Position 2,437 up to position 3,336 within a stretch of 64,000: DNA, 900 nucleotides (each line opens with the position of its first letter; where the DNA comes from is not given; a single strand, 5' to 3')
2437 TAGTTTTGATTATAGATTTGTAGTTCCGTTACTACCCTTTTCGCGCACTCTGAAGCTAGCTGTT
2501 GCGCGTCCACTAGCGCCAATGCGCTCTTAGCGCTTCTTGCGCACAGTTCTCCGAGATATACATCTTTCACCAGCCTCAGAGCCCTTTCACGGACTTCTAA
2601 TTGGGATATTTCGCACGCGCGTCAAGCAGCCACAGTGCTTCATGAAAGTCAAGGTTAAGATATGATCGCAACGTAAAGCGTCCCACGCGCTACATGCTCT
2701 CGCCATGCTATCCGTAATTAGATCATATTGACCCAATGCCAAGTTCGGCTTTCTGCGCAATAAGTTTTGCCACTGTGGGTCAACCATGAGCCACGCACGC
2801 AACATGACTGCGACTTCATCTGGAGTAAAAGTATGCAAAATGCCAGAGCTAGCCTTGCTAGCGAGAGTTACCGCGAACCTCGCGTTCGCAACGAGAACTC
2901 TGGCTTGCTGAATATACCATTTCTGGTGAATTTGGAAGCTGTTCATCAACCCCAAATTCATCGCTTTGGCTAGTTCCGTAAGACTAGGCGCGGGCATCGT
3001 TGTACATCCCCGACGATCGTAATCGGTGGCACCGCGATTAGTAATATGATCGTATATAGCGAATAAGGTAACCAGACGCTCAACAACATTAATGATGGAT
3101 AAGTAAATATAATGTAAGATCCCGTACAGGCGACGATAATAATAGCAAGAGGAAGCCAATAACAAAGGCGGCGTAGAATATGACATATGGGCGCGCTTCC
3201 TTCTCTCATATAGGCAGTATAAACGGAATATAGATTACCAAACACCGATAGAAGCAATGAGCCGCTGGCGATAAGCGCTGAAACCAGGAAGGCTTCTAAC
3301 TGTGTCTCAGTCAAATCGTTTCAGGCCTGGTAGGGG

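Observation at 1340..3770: AT-rich three-gene islet truncating prfC, with a second diverged prfC 5' fragment downstream in permuted order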

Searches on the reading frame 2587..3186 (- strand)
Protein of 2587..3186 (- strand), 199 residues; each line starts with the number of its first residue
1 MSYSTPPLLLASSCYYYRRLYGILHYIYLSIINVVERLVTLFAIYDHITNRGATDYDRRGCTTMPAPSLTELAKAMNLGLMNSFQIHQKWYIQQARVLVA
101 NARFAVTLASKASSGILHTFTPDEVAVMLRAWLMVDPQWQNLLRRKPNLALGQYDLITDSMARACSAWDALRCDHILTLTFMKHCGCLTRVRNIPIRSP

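Call 5: search_protein_families(library=pfam, max_evalue=1, proteins=[window:2587-3186:-])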
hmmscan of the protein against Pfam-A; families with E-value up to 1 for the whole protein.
window:2587-3186:- (199 aa): 0 families

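Call 7: search_protein_families(library=phrogs, max_evalue=1, proteins=[window:2587-3186:-])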
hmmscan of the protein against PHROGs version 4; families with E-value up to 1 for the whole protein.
window:2587-3186:- (199 aa): 0 families

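Call 8: search_protein_families(library=padloc, max_evalue=1, proteins=[window:2587-3186:-])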
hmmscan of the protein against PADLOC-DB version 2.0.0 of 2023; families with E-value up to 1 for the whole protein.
window:2587-3186:- (199 aa): 0 families

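Call 9: search_protein_families(library=ncbifam, max_evalue=1, proteins=[window:2587-3186:-])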
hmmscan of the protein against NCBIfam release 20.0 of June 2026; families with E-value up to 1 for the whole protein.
window:2587-3186:- (199 aa): 1 family
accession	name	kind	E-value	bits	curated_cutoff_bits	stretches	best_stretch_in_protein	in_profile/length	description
TIGR04234.1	seadorna_RNAP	equivalog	0.17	9.3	150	1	91-175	180-266/1144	RNA-directed RNA polymerase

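Call 12: find_homologous_proteins(query=window:2587-3186:-, max_evalue=0.01)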
Query window:2587-3186:- (199 aa): 7 proteins with E <= 0.01 among 141 candidates.
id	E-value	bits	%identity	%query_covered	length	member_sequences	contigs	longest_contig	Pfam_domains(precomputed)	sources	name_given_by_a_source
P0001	1.3e-54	203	90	54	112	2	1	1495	-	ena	-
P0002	5.2e-36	142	67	50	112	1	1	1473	-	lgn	-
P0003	6.2e-33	132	56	54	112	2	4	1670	-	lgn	-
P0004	8.6e-33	132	56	54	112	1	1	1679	-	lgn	-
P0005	6.5e-31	126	60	50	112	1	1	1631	-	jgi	jgi:hypothetical protein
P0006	8.7e-31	125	61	50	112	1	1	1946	-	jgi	jgi:hypothetical protein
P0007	9.5e-31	125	60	53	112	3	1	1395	-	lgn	-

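Call 14: find_encoding_contigs(protein=P0001, flank=10000)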
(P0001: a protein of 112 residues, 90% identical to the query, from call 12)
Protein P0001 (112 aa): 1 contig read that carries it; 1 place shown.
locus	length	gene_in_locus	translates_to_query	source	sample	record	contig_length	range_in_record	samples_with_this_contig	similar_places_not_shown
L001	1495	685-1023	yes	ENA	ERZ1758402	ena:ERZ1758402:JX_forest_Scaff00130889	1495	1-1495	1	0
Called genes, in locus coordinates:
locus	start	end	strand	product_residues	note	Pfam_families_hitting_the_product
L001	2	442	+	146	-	?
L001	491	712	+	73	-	-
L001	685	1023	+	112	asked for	-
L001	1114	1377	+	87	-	-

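Call 15: find_encoding_contigs(protein=P0006, flank=10000)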
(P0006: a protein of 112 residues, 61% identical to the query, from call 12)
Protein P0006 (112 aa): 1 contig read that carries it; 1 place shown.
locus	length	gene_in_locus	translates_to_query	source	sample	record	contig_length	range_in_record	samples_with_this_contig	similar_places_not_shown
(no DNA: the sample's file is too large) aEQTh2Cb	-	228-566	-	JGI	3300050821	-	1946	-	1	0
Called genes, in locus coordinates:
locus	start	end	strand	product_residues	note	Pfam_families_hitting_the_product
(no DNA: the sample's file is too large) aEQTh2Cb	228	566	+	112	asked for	-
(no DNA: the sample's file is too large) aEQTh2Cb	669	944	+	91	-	-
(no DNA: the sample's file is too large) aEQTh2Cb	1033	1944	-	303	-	?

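Call 16: find_encoding_contigs(protein=P0003, flank=10000)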
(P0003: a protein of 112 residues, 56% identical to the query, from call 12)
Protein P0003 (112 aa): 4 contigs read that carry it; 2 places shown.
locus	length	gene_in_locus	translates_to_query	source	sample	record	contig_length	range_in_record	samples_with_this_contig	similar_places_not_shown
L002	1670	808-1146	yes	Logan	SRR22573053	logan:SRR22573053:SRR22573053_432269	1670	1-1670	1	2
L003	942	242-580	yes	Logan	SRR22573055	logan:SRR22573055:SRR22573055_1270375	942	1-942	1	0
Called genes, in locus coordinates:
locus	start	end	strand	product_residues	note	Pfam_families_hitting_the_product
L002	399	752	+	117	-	-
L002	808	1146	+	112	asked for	-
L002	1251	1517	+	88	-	-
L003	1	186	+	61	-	?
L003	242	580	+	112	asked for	-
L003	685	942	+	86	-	?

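Call 47: predict_structure(alignment_id=A3)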
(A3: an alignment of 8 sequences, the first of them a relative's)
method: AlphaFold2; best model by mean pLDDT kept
length: 112 residues; sequences in the alignment: 8
mean_pLDDT: 86.5   pTM: 0.79
mean pLDDT of the five models: 86.5, 84.5, 82.2, 44.6, 43.5
residues with pLDDT >= 90: 63; 70-90: 39; 50-70: 9; < 50: 1
segments of 3 or more residues with pLDDT < 50: none
pLDDT, mean of each block of 10 residues (from residue 1): 80 90 93 91 70 74 94 92 84 93 92 85
secondary structure, 60 per line:
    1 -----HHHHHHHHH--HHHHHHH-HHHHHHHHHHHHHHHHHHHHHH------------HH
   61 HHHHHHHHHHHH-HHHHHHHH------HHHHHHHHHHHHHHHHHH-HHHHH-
elements in order: H6-14 H17-23 H25-46 H59-72 H74-81 H88-105 H107-111

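Call 53: search_protein_representatives(alignment_id=A3)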
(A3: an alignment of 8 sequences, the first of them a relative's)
Query: 8 sequences, 112 profile positions. Proteins with E-value up to 0.001 (for the whole library): 43; up to 1e-10: 22; up to 1e-30: 3. The best 43 are listed.
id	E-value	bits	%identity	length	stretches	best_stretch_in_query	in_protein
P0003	4.9e-57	207.0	-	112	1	1-112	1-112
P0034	2.8e-38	146.6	-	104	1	1-104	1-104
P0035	1.5e-31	124.9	-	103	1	1-88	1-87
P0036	1.1e-26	109.2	-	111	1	1-110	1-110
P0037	1.6e-23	99.1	-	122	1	1-110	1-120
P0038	1.4e-22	96.0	-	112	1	1-111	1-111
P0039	7.3e-21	90.5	-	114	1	1-111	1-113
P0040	1.9e-20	89.1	-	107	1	23-111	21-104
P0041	3.1e-20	88.5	-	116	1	3-109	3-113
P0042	6.1e-17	77.9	-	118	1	1-111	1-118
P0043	2.9e-16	75.7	-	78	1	34-111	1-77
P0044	1.1e-15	73.8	-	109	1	1-111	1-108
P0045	4.7e-15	71.8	-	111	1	1-107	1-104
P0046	3.7e-14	68.9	-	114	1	1-111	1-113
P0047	4.3e-14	68.7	-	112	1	1-111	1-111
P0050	1.2e-13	67.2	-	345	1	3-111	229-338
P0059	8.9e-10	54.8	-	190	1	5-105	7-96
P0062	3.1e-08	49.8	-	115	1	7-110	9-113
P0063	1.8e-07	47.4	-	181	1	1-37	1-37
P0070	2.5e-04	37.2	-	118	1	8-111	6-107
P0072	2.6e-04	37.2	-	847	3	46-77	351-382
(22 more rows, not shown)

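Call 55: search_protein_families(library=pfam, max_evalue=0.01, proteins=[P0050, P0059, P0072, P0063])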
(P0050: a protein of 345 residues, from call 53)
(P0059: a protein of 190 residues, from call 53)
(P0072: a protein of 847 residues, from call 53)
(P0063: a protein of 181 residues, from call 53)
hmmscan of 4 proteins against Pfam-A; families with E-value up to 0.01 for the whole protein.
P0050 (345 aa): 3 families
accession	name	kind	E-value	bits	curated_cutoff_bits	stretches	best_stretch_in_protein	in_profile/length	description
PF13676.11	TIR_2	-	2.2e-08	35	28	1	6-119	3-107/122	TIR domain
PF01582.25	TIR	-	5.1e-05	23.6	21.3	1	5-93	2-87/179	TIR domain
PF01816.23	LRV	-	0.004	17.9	21.6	0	198-220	4-26/26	Leucine rich repeat variant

P0059 (190 aa): 0 families

P0072 (847 aa): 4 families
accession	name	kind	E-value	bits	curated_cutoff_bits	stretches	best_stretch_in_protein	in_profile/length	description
PF03984.19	DUF346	-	1.6e-23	82.6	22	2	261-302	3-39/39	Repeat of unknown function (DUF346)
PF00041.27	fn3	-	3.6e-13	50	25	1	612-692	2-80/84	Fibronectin type III domain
PF03793.24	PASTA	-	1.3e-07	31.9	23.2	1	782-842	3-63/64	PASTA domain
PF01551.29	Peptidase_M23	-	0.004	17.7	28.7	0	75-155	7-75/96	Peptidase family M23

P0063 (181 aa): 0 families
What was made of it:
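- On Thoeris / TIR defence systems: Only the distant relative P0050 carries TIR_2 (call 55).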

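Call 56: find_encoding_contigs(protein=P0050, flank=8000, max_places=4)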
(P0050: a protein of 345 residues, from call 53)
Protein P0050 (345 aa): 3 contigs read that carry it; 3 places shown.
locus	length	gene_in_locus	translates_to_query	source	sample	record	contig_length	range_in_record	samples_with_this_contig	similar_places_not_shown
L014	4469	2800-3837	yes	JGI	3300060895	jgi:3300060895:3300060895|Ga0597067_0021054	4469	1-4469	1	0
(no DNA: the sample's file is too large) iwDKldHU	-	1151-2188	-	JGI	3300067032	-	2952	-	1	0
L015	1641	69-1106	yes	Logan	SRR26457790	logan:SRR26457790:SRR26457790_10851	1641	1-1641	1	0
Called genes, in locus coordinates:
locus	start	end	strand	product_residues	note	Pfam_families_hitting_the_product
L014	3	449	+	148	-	?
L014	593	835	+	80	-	-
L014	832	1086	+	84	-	-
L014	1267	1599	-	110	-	-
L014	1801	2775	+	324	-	PF02899:Phage_int_SAM_1, PF13495:Phage_int_SAM_4 (weak), PF00589:Phage_integrase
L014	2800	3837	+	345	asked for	PF13676:TIR_2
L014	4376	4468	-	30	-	?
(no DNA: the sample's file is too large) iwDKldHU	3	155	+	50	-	?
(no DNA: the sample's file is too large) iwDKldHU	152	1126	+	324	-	PF02899:Phage_int_SAM_1, PF13495:Phage_int_SAM_4 (weak), PF00589:Phage_integrase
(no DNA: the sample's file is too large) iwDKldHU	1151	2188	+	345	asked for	PF13676:TIR_2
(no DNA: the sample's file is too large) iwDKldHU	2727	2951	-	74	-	?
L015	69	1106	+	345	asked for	PF13676:TIR_2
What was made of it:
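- The TIR fusion is a single 50%-identity cluster, seen on three contigs (calls 53, 56). The TIR-B gene sits 25 nt after a tyrosine integrase (call 56).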

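Call 62: find_related_loci(query=A8, collection=genome_contigs, flank=6000)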
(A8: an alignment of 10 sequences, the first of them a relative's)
Query A8 (122 aa) in genome_contigs; peptide patterns used: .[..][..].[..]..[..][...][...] (x = any residue, [..] = any of these).
62 stretches matched a pattern; 1 encode a relative of the query (tblastn E <= 1e-3); 1 distinct loci.
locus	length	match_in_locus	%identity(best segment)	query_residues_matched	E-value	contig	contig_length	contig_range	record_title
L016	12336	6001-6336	33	1-122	7e-18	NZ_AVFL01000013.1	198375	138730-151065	Skermanella stibiiresistens SB22 contig14, whole genome shotgun sequence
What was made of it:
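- Tried and rejected: The second scan found only Skermanella (call 62).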

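Call 70: search_protein_families(library=pfam, alignment_id=A7, max_evalue=1)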
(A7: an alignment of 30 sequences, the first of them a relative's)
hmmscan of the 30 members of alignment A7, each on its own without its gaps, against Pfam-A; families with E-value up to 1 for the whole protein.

A. member 1, P0001 (112 aa): 1 family
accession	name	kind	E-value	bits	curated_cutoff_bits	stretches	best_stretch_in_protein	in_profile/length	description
PF11447.13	DUF3201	-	0.21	11.5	25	1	56-87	25-56/153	Protein of unknown function (DUF3201)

B. families by the number of members that match (of 30 scanned): 19 families
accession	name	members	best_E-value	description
PF14496.11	NEL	1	0.014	C-terminal novel E3 ligase, LRR-interacting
PF05637.18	Glyco_transf_34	1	0.028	galactosyl transferase GMA12/MNN10 family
PF20652.3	Sec8_C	1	0.032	Exocyst complex component Sec8 C-terminal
PF10929.13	DUF2811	1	0.034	Protein of unknown function (DUF2811)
PF20102.4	DUF6492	1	0.035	Family of unknown function (DUF6492)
PF12989.12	DUF3873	1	0.06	Domain of unknown function, B. Theta Gene description (DUF3873)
PF13095.12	FTA2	1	0.062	Kinetochore Sim4 complex subunit FTA2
PF03459.23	TOBE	1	0.081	TOBE domain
PF08317.16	Spc7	1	0.081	Spc7 kinetochore protein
PF12703.12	ptaRNA1_toxin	1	0.1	Toxin of toxin-antitoxin type 1 system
PF01551.29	Peptidase_M23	1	0.11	Peptidase family M23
PF22061.2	CSN7_HB_subdom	1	0.12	CSN7 helical bundle subdomain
PF06394.18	Pepsin-I3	1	0.15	Pepsin inhibitor-3-like repeated domain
PF13469.12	Sulfotransfer_3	1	0.15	Sulfotransferase family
PF11436.14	DUF3199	1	0.17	Protein of unknown function (DUF3199)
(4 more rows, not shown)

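Call 72: search_solved_structures(query=A7, max_evalue=10)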
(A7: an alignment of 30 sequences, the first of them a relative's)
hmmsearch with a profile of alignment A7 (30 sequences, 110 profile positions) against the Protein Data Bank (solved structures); distinct sequences matched with E-value up to 10: 9.
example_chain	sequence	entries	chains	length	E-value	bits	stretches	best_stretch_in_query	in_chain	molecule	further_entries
2lyy_A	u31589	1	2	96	0.15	15.7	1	35-99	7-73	Uncharacterized protein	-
3it3_A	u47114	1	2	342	0.22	15.2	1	7-75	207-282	Acid phosphatase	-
4e3w_A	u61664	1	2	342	0.22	15.1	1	7-75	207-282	Acid phosphatase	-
3it0_A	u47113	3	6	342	0.23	15.1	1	7-74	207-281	Acid phosphatase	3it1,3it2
3grr_A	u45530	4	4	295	0.71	13.5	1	33-99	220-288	Dimethyladenosine transferase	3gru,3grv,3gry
3fyc_A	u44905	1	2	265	0.72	13.5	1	33-99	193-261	Probable dimethyladenosine transferase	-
3fyd_A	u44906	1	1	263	0.73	13.5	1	33-99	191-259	Probable dimethyladenosine transferase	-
3rfw_A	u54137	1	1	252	0.73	13.5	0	12-48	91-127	Cell-binding factor 2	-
9euf_E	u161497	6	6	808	3.9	11.1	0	23-83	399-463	Peptidase C51 domain-containing protein | ORF56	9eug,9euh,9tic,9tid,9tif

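Call 76: find_encoding_contigs(protein=P0062, flank=6000, max_places=4)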
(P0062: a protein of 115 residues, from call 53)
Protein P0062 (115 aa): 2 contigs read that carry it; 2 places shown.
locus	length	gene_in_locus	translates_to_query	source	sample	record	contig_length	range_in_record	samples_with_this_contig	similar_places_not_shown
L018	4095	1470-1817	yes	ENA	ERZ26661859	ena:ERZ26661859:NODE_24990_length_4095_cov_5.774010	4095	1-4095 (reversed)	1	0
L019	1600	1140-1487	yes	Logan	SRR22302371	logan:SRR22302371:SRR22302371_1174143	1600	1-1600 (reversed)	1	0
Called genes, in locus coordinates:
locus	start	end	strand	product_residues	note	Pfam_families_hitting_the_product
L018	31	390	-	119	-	-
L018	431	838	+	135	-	-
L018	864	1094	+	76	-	-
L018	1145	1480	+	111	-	-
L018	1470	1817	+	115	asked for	-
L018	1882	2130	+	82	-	-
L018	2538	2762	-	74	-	-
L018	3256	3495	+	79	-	-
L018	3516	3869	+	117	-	-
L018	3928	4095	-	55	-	?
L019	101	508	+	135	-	-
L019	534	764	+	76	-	-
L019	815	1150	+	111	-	-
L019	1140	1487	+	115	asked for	-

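Call 77: find_encoding_contigs(protein=P0070, flank=6000, max_places=4)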
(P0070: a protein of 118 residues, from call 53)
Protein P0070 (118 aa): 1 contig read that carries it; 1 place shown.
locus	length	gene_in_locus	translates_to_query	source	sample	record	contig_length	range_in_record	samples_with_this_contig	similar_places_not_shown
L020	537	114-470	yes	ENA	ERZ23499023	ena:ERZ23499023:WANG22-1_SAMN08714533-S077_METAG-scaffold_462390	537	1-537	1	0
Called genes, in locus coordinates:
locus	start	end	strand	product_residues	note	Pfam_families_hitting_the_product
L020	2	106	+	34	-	?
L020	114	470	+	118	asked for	-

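Call 78: find_encoding_contigs(protein=P0059, flank=6000, max_places=4)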
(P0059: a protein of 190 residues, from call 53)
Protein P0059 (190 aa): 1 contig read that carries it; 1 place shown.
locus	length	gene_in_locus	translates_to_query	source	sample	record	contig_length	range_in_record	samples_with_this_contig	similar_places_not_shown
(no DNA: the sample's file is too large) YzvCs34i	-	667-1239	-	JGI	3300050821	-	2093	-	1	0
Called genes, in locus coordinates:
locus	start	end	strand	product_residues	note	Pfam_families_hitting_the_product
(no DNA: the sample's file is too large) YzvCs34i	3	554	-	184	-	?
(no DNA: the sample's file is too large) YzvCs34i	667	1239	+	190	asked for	-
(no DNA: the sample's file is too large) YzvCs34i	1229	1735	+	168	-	-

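Call 85: search_dna_similar(query=P0001, collection=plasmids, mode=protein, max_evalue=0.001, max_rows=20)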
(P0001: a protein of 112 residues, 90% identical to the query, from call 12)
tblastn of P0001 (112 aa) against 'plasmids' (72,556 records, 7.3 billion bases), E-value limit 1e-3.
No match.

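Call 88: search_dna_similar(query=P0001, collection=phages, mode=protein, max_evalue=0.01, max_rows=10)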
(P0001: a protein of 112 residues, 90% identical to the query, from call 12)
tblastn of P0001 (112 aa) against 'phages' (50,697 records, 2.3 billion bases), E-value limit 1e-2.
No match.

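Call 99: fold_search(model_id=the predicted structure, library=viral)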
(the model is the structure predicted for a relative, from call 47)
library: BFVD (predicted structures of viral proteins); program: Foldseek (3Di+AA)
matches with E <= 10: 192; with E <= 0.001: 0
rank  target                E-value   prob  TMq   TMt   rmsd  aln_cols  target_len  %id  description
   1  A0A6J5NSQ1            8.8e-01  0.23  0.27  0.30  10.7        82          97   17  Uncharacterized protein [uncultured Caudovirales phage]
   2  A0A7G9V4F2            9.3e-01  0.66  0.43  0.53   4.8        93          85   17  (no name in the UniProt tables at hand)
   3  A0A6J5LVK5            9.8e-01  0.25  0.34  0.28   8.4       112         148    8  Uncharacterized protein [uncultured Caudovirales phage]
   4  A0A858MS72            1.0e+00  0.16  0.28  0.19  13.7       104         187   14  (no name in the UniProt tables at hand)
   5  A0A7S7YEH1            1.0e+00  0.11  0.26  0.24  17.8       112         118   14  Uncharacterized protein [Medusavirus stheno T3]
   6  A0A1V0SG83            1.1e+00  0.13  0.26  0.19   9.4       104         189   16  Uncharacterized protein [Hokovirus HKV1]
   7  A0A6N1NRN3            1.2e+00  0.13  0.25  0.23  11.3       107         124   16  Putative ORFan [Tupanvirus deep ocean]
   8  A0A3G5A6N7            1.7e+00  0.23  0.39  0.32   7.0        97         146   15  Uncharacterized protein (Fragment) [Homavirus sp.]
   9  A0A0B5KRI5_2          2.1e+00  0.14  0.32  0.06   8.9       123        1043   15  RNA-directed RNA polymerase (Fragment) [Shuangao Insect Virus 6]
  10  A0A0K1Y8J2            2.2e+00  0.16  0.33  0.06  11.9       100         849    7  (no name in the UniProt tables at hand)
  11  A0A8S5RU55            2.2e+00  0.08  0.23  0.04  14.1        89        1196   10  (no name in the UniProt tables at hand)
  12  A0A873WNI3            2.3e+00  0.08  0.26  0.13  13.7       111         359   14  Uncharacterized protein [Providencia phage PSTCR5]
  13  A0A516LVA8            2.3e+00  0.08  0.24  0.20  15.3       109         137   10  (no name in the UniProt tables at hand)
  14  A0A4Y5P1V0            2.4e+00  0.11  0.31  0.14  13.1       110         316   10  Uncharacterized protein [Pantoea phage vB_PagS_AAS21]
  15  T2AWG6                2.4e+00  0.08  0.20  0.27  10.5        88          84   18  (no name in the UniProt tables at hand)
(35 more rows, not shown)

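Call 108: search_protein_families(library=pfam, max_evalue=0.001, proteins=[L016:3184-4137:-, L016:4130-4570:-, L016:6806-7456:-, L018:431-838:+, L018:3516-3869:+])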
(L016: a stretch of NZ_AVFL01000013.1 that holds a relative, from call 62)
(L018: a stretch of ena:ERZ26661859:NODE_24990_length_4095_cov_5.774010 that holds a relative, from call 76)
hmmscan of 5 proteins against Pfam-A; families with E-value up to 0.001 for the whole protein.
L016:3184-4137:- (317 aa): 0 families

L016:4130-4570:- (146 aa): 1 family
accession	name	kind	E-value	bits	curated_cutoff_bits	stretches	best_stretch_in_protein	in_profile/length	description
PF20075.5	DUF6471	-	5e-30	103.6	26.8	1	77-141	1-65/65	Domain of unknown function (DUF6471)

L016:6806-7456:- (216 aa): 0 families

L018:431-838:+ (135 aa): 0 families

L018:3516-3869:+ (117 aa): 0 families

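Call 109: search_protein_families(library=padloc, max_evalue=0.001, proteins=[L016:3184-4137:-, L016:4130-4570:-, L016:6806-7456:-, L018:431-838:+, P0050, L016:5673-6014:+])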
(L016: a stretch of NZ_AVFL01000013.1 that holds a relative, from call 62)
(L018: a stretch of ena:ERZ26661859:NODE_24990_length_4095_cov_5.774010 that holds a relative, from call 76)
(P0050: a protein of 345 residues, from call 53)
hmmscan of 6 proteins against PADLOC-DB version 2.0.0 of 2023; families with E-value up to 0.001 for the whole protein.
L016:3184-4137:- (317 aa): 0 families

L016:4130-4570:- (146 aa): 0 families

L016:6806-7456:- (216 aa): 0 families

L018:431-838:+ (135 aa): 0 families

P0050 (345 aa): 0 families

L016:5673-6014:+ (113 aa): 0 families
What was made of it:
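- On Thoeris / TIR defence systems: PADLOC gave no hit for the triad proteins, P0050 or neighbours (calls 8, 109).
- Closest known: TIR-domain anti-phage proteins. Different: PADLOC models do not hit P0050 or any triad protein (calls 8, 109).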
